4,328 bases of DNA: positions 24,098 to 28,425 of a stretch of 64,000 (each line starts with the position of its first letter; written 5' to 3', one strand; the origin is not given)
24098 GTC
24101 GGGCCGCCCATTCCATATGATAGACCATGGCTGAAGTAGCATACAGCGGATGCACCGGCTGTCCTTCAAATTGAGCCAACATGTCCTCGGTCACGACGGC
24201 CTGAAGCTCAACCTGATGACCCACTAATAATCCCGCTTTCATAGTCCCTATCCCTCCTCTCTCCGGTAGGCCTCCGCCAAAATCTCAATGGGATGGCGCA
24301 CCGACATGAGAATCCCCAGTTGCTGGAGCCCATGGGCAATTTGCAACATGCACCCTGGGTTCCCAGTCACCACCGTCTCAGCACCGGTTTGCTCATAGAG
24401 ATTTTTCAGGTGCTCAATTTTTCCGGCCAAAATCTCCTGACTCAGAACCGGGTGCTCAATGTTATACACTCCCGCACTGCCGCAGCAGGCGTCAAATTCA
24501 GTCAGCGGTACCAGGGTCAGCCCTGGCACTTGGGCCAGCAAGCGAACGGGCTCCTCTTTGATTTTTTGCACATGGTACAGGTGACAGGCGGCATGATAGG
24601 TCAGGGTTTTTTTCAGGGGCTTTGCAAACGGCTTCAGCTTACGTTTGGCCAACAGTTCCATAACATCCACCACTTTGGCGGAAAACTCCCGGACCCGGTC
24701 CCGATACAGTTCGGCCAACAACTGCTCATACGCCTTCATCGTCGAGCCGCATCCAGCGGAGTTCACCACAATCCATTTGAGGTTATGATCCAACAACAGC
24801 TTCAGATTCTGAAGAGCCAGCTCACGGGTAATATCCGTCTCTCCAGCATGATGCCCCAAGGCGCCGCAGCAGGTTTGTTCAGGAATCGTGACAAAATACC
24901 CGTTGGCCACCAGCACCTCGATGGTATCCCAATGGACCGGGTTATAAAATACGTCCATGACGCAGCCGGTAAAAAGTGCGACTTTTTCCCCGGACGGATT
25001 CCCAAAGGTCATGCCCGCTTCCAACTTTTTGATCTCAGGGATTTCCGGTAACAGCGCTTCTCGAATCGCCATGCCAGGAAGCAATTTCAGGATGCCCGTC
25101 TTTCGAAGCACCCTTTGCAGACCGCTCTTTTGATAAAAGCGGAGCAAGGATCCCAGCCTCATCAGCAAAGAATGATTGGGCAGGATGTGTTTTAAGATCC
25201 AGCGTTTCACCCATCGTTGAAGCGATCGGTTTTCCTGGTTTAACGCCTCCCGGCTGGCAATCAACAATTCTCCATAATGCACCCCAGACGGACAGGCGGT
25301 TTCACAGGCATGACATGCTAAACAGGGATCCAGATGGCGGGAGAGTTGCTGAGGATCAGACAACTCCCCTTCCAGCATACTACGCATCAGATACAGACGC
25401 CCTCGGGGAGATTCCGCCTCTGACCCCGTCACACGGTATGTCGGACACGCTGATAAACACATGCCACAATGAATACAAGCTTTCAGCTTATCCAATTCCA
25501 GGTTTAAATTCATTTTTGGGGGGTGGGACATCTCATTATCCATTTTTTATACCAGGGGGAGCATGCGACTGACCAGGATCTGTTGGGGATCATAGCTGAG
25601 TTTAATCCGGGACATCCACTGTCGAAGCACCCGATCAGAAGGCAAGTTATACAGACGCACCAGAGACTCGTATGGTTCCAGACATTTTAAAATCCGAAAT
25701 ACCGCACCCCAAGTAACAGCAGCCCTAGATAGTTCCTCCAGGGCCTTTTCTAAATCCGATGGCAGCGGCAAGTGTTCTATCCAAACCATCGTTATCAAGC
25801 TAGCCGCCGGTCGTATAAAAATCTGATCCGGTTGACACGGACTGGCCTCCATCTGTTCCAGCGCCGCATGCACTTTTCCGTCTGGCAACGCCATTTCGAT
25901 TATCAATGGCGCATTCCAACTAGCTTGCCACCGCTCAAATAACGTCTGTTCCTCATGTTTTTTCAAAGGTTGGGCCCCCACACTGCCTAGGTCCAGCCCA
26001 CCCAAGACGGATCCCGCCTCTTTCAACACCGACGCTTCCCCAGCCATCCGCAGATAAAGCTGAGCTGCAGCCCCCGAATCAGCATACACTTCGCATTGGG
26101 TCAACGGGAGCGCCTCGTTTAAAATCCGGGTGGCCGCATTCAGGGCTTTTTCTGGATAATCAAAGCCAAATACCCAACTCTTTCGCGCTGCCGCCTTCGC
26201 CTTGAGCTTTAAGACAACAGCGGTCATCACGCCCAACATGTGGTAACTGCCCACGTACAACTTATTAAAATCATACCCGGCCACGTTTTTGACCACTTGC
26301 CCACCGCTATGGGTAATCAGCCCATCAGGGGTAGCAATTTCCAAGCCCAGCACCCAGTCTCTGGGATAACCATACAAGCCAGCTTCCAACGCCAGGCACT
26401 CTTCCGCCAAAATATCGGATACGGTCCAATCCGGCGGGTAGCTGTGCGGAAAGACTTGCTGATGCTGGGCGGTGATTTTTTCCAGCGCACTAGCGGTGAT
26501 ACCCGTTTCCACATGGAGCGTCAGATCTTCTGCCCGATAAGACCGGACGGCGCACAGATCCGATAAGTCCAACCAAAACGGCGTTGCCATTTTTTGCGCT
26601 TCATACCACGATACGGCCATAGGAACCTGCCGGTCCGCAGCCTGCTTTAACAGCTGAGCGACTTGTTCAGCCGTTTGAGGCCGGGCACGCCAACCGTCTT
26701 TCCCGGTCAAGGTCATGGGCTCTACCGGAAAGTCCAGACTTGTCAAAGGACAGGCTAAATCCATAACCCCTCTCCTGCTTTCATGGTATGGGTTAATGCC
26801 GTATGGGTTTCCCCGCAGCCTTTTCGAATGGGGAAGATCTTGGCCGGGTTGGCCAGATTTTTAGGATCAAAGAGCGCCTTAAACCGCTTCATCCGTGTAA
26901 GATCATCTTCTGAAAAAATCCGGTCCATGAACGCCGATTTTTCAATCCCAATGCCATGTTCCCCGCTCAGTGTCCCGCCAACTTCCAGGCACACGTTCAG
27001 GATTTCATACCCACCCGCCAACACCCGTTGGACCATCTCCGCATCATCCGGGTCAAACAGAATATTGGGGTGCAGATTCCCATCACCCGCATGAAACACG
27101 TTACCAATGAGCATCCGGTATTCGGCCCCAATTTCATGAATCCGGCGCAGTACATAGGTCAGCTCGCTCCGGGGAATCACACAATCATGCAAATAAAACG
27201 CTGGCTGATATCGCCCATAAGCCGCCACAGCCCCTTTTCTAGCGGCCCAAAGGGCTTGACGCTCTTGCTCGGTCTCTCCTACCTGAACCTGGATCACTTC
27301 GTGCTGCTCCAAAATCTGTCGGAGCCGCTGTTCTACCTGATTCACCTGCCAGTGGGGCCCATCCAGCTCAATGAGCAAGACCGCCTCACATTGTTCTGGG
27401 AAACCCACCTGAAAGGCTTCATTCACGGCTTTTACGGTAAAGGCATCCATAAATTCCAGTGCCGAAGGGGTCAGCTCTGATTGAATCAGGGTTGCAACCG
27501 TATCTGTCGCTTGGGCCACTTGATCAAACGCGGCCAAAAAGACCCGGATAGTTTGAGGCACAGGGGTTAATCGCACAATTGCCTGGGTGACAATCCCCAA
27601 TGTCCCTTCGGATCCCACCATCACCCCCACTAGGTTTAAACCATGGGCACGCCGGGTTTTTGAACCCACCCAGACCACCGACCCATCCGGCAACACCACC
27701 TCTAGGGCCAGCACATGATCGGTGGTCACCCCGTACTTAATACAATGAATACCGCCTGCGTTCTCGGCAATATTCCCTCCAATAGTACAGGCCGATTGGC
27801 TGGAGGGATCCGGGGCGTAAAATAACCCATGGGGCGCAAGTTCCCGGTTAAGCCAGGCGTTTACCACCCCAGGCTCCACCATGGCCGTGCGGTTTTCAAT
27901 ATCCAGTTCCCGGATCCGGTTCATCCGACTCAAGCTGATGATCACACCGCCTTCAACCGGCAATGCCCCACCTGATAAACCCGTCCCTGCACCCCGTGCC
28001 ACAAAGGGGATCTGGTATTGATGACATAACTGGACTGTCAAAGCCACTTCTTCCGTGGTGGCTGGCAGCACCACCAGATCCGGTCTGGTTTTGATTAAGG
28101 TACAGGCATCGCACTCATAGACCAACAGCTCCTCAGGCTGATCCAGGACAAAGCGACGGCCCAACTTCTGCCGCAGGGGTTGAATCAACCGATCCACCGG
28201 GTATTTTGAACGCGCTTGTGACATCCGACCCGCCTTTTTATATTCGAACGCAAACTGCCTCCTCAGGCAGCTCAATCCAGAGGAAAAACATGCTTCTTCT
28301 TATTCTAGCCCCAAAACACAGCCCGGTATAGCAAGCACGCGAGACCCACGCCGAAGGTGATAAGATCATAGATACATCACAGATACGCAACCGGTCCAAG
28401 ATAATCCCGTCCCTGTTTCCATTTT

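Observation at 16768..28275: About 11.5 kb minus-strand catabolic operon: glcDEF-like oxidase plus a CoA-thioester ring-processing set with a solitary PaaA-like oxygenase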

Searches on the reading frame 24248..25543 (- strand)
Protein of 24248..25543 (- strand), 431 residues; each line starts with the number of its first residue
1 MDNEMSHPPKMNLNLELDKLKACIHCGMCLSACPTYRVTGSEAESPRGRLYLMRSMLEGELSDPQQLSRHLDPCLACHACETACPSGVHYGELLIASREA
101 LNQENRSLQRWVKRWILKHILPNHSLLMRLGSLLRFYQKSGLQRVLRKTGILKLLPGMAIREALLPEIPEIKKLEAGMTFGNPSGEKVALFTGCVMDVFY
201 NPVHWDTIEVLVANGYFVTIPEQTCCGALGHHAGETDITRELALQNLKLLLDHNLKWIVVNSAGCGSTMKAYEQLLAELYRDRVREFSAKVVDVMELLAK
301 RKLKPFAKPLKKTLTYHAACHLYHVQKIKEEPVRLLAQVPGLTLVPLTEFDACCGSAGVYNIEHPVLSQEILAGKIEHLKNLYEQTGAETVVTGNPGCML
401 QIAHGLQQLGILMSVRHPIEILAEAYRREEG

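Call 3: search_protein_families(library=pfam, proteins=[window:24248-25543:-])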
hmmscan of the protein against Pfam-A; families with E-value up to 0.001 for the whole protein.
window:24248-25543:- (431 aa): 12 families
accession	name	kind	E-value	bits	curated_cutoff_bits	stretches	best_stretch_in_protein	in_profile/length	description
PF02754.22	CCG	-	1.4e-28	99.3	20.6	2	315-402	2-84/85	Cysteine-rich domain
PF13183.11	Fer4_8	-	3.1e-13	50.5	27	1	20-88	2-68/68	4Fe-4S dicluster domain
PF13534.11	Fer4_17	-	2.5e-11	44.4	22.2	1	22-88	1-60/61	4Fe-4S dicluster domain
PF12838.12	Fer4_7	-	3.4e-11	43.9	27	1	23-88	2-52/52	4Fe-4S dicluster domain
PF13187.11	Fer4_9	-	1e-08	35.5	27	0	11-35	25-49/52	4Fe-4S dicluster domain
PF12797.12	Fer4_2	-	1.1e-07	31.8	24.5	1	20-35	7-22/22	4Fe-4S binding domain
PF13237.11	Fer4_10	-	8e-07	29.3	25.5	1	20-85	6-53/53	4Fe-4S dicluster domain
PF13484.11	Fer4_16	-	2e-06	28.9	30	1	23-86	2-65/66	4Fe-4S double cluster binding domain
PF12800.12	Fer4_4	-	2e-06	28.1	24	0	22-36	3-17/17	4Fe-4S binding domain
PF00037.32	Fer4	-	4e-06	26.8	21.1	0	22-35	7-20/24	4Fe-4S binding domain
PF12837.12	Fer4_6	-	1.6e-05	25.1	25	0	22-36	8-22/24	4Fe-4S binding domain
PF14697.11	Fer4_21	-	0.00086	19.8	35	0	22-35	7-20/59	4Fe-4S dicluster domain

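Call 5: search_protein_families(library=ncbifam, proteins=[window:24248-25543:-], max_evalue=0.00001)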
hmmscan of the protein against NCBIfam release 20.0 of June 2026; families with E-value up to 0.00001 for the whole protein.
window:24248-25543:- (431 aa): 15 families
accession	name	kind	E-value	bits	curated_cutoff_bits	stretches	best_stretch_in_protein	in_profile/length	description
NF008434.0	PRK11274.1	equivalog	8e-74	249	333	1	20-425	22-406/409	glycolate oxidase subunit GlcF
NF045670.1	quin_L_LdhH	equivalog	1.3e-68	231.9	800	1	13-423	296-706/706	L-lactate dehydrogenase (quinone) large subunit LdhH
NF004898.0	PRK06259.1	equivalog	7.6e-50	169.9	385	1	16-419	129-481/488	fumarate reductase (CoM/CoB) subunit TfrB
NF008369.0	PRK11168.1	equivalog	6.4e-46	157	278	1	18-427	8-400/401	anaerobic glycerol-3-phosphate dehydrogenase subunit C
TIGR03379.1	glycerol3P_GlpC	equivalog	1.7e-27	96.2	279.9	2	186-425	162-395/397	anaerobic glycerol-3-phosphate dehydrogenase subunit GlpC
NF045663.1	diclust_near_Sec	equivalog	1e-10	40.4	530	1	224-381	458-605/759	pyridine nucleotide-disulfide oxidoreductase/dicluster-binding protein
NF045724.1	ferredox_TmcB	equivalog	7.5e-08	31.4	735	0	21-98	41-125/430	electron transfer complex ferredoxin TmcB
NF045796.1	DsrK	equivalog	1.1e-07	30.9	400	0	20-102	49-148/453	sulfate reduction electron transfer complex DsrMKJOP subunit DsrK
TIGR00273.1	TIGR00273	equivalog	1.4e-07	30.8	444.8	1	13-106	285-377/432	LutB/LldF family L-lactate oxidation iron-sulfur protein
NF049975.1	2HglutDHaseYdiJ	equivalog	5.4e-07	27.8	1350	0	68-424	666-1016/1018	D-2-hydroxyglutarate dehydrogenase YdiJ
TIGR03290.1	CoB_CoM_SS_C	equivalog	1.2e-06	28.6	160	1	21-105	2-79/144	CoB--CoM heterodisulfide reductase subunit C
NF041890.1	hdrC_Methbact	equivalog_domain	1.5e-06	27.9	270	1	18-89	26-89/192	ferredoxin:CoB-CoM heterodisulfide reductase subunit HdrC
TIGR03288.1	CoB_CoM_SS_B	equivalog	3.8e-06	26.4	345.15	0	187-405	1-240/290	CoB--CoM heterodisulfide reductase subunit B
NF045711.1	sulf_resp_HmcF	equivalog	6.5e-06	25.2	750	0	20-98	59-144/457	sulfate respiration complex iron-sulfur protein HmcF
NF004537.0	PRK05888.1-3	equivalog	8.1e-06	25.5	163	0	21-39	113-131/204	NADH-quinone oxidoreductase subunit NuoI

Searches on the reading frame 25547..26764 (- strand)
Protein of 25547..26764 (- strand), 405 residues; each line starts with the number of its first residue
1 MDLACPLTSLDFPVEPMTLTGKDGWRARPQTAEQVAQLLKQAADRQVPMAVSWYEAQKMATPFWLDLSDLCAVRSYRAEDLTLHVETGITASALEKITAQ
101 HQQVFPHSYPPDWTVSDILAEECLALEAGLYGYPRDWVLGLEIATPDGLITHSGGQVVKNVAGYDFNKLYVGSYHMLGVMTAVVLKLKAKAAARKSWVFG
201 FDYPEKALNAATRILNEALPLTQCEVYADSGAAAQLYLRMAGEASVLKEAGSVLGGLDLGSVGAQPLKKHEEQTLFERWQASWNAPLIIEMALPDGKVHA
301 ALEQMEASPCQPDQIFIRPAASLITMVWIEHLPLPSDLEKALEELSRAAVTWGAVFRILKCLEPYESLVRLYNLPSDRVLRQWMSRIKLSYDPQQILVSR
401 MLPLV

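Call 3: search_protein_families(library=pfam, proteins=[window:25547-26764:-])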
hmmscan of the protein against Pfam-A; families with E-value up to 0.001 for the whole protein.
window:25547-26764:- (405 aa): 1 family
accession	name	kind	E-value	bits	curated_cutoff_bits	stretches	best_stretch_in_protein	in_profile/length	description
PF01565.28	FAD_binding_4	-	2.8e-13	50.2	26.4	1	27-152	5-137/139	FAD binding domain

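Call 5: search_protein_families(library=ncbifam, proteins=[window:25547-26764:-], max_evalue=0.00001)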
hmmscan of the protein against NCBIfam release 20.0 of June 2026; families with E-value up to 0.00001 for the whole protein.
window:25547-26764:- (405 aa): 3 families
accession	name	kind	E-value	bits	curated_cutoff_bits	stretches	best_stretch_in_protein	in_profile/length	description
NF008439.0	PRK11282.1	equivalog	1.9e-26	92.8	284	1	33-265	9-243/358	glycolate oxidase subunit GlcE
TIGR00387.1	glcD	equivalog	4.5e-20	71.9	567.9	1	68-217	49-200/413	glycolate oxidase subunit GlcD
NF008408.0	PRK11230.1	equivalog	7.7e-08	31.2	897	1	80-218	119-258/499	glycolate oxidase subunit GlcD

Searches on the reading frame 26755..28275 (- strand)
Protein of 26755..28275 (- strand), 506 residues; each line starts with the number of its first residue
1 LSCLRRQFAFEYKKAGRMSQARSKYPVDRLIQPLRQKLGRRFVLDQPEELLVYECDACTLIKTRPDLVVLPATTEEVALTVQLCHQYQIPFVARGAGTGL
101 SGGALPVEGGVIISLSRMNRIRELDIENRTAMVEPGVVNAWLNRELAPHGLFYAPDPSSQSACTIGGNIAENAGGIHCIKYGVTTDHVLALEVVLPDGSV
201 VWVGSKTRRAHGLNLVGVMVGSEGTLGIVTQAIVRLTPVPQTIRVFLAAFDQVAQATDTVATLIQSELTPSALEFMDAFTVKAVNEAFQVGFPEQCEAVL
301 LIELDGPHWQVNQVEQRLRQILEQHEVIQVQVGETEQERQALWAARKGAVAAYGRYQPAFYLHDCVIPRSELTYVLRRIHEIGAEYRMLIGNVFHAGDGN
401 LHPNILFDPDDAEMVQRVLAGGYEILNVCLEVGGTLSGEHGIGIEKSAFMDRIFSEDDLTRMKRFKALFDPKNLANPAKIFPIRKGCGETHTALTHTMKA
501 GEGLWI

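Call 3: search_protein_families(library=pfam, proteins=[window:26755-28275:-])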
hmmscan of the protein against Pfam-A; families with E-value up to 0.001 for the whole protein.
window:26755-28275:- (506 aa): 2 families
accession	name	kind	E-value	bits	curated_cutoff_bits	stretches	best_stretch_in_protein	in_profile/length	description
PF02913.24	FAD-oxidase_C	-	1.7e-68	231.4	21.2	1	240-480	2-248/248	FAD linked oxidases, C-terminal domain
PF01565.28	FAD_binding_4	-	3.6e-46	156.8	26.4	1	65-203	1-138/139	FAD binding domain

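Call 5: search_protein_families(library=ncbifam, proteins=[window:26755-28275:-], max_evalue=0.00001)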
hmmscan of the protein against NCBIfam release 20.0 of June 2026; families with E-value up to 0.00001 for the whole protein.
window:26755-28275:- (506 aa): 10 families
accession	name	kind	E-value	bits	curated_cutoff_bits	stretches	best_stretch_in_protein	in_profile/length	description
TIGR00387.1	glcD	equivalog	1.3e-153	511.7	567.9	1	68-479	1-413/413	glycolate oxidase subunit GlcD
NF008408.0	PRK11230.1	equivalog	1.7e-143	478.7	897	1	17-495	8-486/499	glycolate oxidase subunit GlcD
NF049975.1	2HglutDHaseYdiJ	equivalog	1.5e-53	181.9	1350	2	61-202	48-191/1018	D-2-hydroxyglutarate dehydrogenase YdiJ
NF053785.1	DcplphribOxDprE1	equivalog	1.2e-17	64.3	500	1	68-265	18-207/449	decaprenylphosphoryl-beta-D-ribose oxidase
NF041227.1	BagG_FevA2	exception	1.3e-13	50.4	850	1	44-242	24-213/455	bagremycin/ferroverdin biosynthesis FAD-dependent oxygenase BagG/FevA2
NF041226.1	BagK_FevA1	equivalog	1.9e-11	43.1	800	1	59-242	35-209/453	bagremycin/ferroverdin biosynthesis FAD-dependent oxygenase BagK/FevA1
NF008439.0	PRK11282.1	equivalog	9.6e-10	37.8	284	1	80-277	14-210/358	glycolate oxidase subunit GlcE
TIGR01678.1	FAD_lactone_ox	subfamily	1.5e-08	34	396.8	1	64-240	14-182/438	sugar 1,4-lactone oxidase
TIGR01679.1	bact_FAD_ox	subfamily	3.3e-07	29.6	292.25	1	62-254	9-191/419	FAD-linked oxidoreductase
NF008387.0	PRK11183.1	equivalog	9.6e-06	24.4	391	0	28-176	9-161/570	D-lactate dehydrogenase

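Call 50: find_homologous_proteins(query=window:26755-28224:-, max_evalue=1e-50)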
Query window:26755-28224:- (489 aa): 8000 proteins with E <= 1e-50 among 8000 candidates; the best 120 are listed.
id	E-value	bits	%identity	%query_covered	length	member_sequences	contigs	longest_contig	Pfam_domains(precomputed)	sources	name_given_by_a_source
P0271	0.0e+0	1113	100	100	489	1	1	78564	PF01565.29,PF02913.25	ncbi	-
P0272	6.8e-225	765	69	98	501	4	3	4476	PF01565.29,PF02913.25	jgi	jgi:glycolate oxidase subunit GlcD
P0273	1.5e-223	761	69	98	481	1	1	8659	PF01565.29,PF02913.25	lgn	-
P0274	1.6e-222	758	70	98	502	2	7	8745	PF01565.29,PF02913.25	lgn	-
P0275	3.6e-222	757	70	97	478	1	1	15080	PF01565.29,PF02913.25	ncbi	-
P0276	2.1e-221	754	68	99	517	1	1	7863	PF01565.29,PF02913.25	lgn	-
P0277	1.3e-220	751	69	98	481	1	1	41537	PF01565.29,PF02913.25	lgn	-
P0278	1.4e-220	751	68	98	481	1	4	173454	PF01565.29,PF02913.25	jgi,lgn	jgi:glycolate oxidase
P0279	1.7e-220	751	68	99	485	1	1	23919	PF01565.29,PF02913.25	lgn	-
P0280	2.0e-220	751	68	98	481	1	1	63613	PF01565.29,PF02913.25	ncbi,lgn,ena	-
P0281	3.1e-220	750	69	98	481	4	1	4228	PF01565.29,PF02913.25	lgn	-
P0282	3.9e-220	750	67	100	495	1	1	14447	PF01565.29,PF02913.25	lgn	-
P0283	4.0e-220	750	70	94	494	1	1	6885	PF01565.29,PF02913.25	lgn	-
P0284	8.0e-220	749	70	95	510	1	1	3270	PF01565.29,PF02913.25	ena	-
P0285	2.8e-219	747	68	98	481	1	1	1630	PF01565.29,PF02913.25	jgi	jgi:glycolate oxidase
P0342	8.2e-198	676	63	98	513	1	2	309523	PF01565.29,PF02913.25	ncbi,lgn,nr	ncbi:MAG: FAD-linked oxidase C-terminal domain-containing protein [Vampirovibrionales bacterium]|nr:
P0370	1.4e-179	616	57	99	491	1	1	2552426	PF01565.29,PF02913.25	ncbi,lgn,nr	ncbi:MAG: FAD-binding protein [Vampirovibrionales bacterium]|nr:FAD-binding protein [Vampirovibriona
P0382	4.2e-171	588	56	96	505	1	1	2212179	PF01565.29,PF02913.25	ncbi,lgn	-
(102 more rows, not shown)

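Call 51: find_encoding_contigs(protein=P0342, flank=10000, max_places=1)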
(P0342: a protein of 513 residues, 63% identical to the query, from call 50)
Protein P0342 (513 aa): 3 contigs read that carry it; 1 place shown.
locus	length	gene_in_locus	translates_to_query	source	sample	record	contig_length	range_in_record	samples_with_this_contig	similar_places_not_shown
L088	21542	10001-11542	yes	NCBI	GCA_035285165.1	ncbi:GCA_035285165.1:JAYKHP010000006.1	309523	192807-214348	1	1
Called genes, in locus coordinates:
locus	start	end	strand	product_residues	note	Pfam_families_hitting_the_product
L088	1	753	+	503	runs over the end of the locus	PF04055:Radical_SAM, PF06969:HemN_C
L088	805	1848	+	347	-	PF00762:Ferrochelatase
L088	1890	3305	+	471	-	PF01266:DAO, PF03486:HI0933_like (faint), PF13450:NAD_binding_8, PF01593:Amino_oxidase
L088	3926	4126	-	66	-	-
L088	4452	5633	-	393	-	-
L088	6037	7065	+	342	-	PF01073:3Beta_HSD, PF01370:Epimerase, PF02719:Polysacc_synt_2, PF04321:RmlD_sub_bind, PF05368:NmrA, PF07993:NAD_binding_4 (faint), PF13460:NAD_binding_10, PF16363:GDP_Man_Dehyd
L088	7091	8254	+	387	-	PF00730:HhH-GPD, PF00633:HHH (weak), PF00293:NUDIX, PF14815:NUDIX_4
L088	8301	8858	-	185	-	PF01965:DJ-1_PfpI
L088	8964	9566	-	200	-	-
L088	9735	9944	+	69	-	-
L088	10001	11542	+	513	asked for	PF01565:FAD_binding_4, PF02913:FAD-oxidase_C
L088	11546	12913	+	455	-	PF01565:FAD_binding_4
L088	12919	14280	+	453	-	PF12838:Fer4_7, PF13183:Fer4_8, PF13484:Fer4_16 (weak), PF13534:Fer4_17, PF02754:CCG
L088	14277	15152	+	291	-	PF22636:FlK, PF24716:WapI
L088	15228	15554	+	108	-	PF07110:EthD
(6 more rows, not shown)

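Call 52: find_encoding_contigs(protein=P0370, flank=10000, max_places=1)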
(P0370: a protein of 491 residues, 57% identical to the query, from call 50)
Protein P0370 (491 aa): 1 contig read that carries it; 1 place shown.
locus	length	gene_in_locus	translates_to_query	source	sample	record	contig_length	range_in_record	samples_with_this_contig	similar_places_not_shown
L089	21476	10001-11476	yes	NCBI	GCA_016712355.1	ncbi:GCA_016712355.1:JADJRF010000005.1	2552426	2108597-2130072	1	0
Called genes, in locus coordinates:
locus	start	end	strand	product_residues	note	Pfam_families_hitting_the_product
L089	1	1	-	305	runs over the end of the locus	PF21068:ATPgraspMvdD (faint)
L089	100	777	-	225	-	-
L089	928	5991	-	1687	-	PF05860:TPS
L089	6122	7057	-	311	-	PF03331:LpxC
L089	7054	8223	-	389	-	PF25084:LbH_EIF2B (faint), PF25087:GMPPB_C (weak), PF14602:Hexapep_2 (faint), PF00132:Hexapep (weak)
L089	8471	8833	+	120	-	PF14489:QueF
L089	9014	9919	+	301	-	-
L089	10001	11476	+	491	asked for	PF01565:FAD_binding_4, PF02913:FAD-oxidase_C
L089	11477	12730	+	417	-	-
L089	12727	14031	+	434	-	PF00037:Fer4 (faint), PF12797:Fer4_2 (faint), PF12837:Fer4_6 (faint), PF13183:Fer4_8, PF12838:Fer4_7, PF13484:Fer4_16 (weak), PF13534:Fer4_17, PF02754:CCG, +1 more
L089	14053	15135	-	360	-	PF00291:PALP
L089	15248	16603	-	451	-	PF03447:NAD_binding_3, PF00742:Homoserine_dh, PF01842:ACT, PF13291:ACT_4 (weak)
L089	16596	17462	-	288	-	-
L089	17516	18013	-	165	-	PF14588:YjgF_endoribonc, PF01042:Ribonuc_L-PSP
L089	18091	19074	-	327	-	PF02016:Peptidase_S66, PF17676:Peptidase_S66C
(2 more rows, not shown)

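Call 53: find_encoding_contigs(protein=P0382, flank=10000, max_places=1)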
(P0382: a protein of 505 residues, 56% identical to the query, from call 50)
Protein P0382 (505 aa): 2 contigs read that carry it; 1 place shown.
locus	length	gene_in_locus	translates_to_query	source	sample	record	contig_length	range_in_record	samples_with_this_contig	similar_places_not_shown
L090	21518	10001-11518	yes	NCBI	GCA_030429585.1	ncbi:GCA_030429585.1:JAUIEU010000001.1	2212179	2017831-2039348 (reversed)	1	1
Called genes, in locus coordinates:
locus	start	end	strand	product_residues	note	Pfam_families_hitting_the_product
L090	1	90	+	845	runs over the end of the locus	PF17191:RecG_wedge, PF00270:DEAD, PF04851:ResIII (weak), PF00271:Helicase_C, PF19833:RecG_dom3_C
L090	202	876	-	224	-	-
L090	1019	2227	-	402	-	PF02670:DXP_reductoisom, PF08436:DXP_redisom_C, PF13288:DXPR_C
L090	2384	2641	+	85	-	-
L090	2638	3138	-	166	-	-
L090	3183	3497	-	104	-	-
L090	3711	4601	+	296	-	-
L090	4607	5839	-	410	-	PF01341:Glyco_hydro_6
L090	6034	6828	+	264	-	PF01138:RNase_PH, PF03725:RNase_PH_C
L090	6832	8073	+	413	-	PF13393:tRNA-synt_His, PF00587:tRNA-synt_2b, PF03129:HGTP_anticodon (weak)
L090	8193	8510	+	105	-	-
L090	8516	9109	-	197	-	PF07963:N_methyl (weak)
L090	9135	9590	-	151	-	PF07963:N_methyl (weak)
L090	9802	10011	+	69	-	-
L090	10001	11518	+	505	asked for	PF01565:FAD_binding_4, PF02913:FAD-oxidase_C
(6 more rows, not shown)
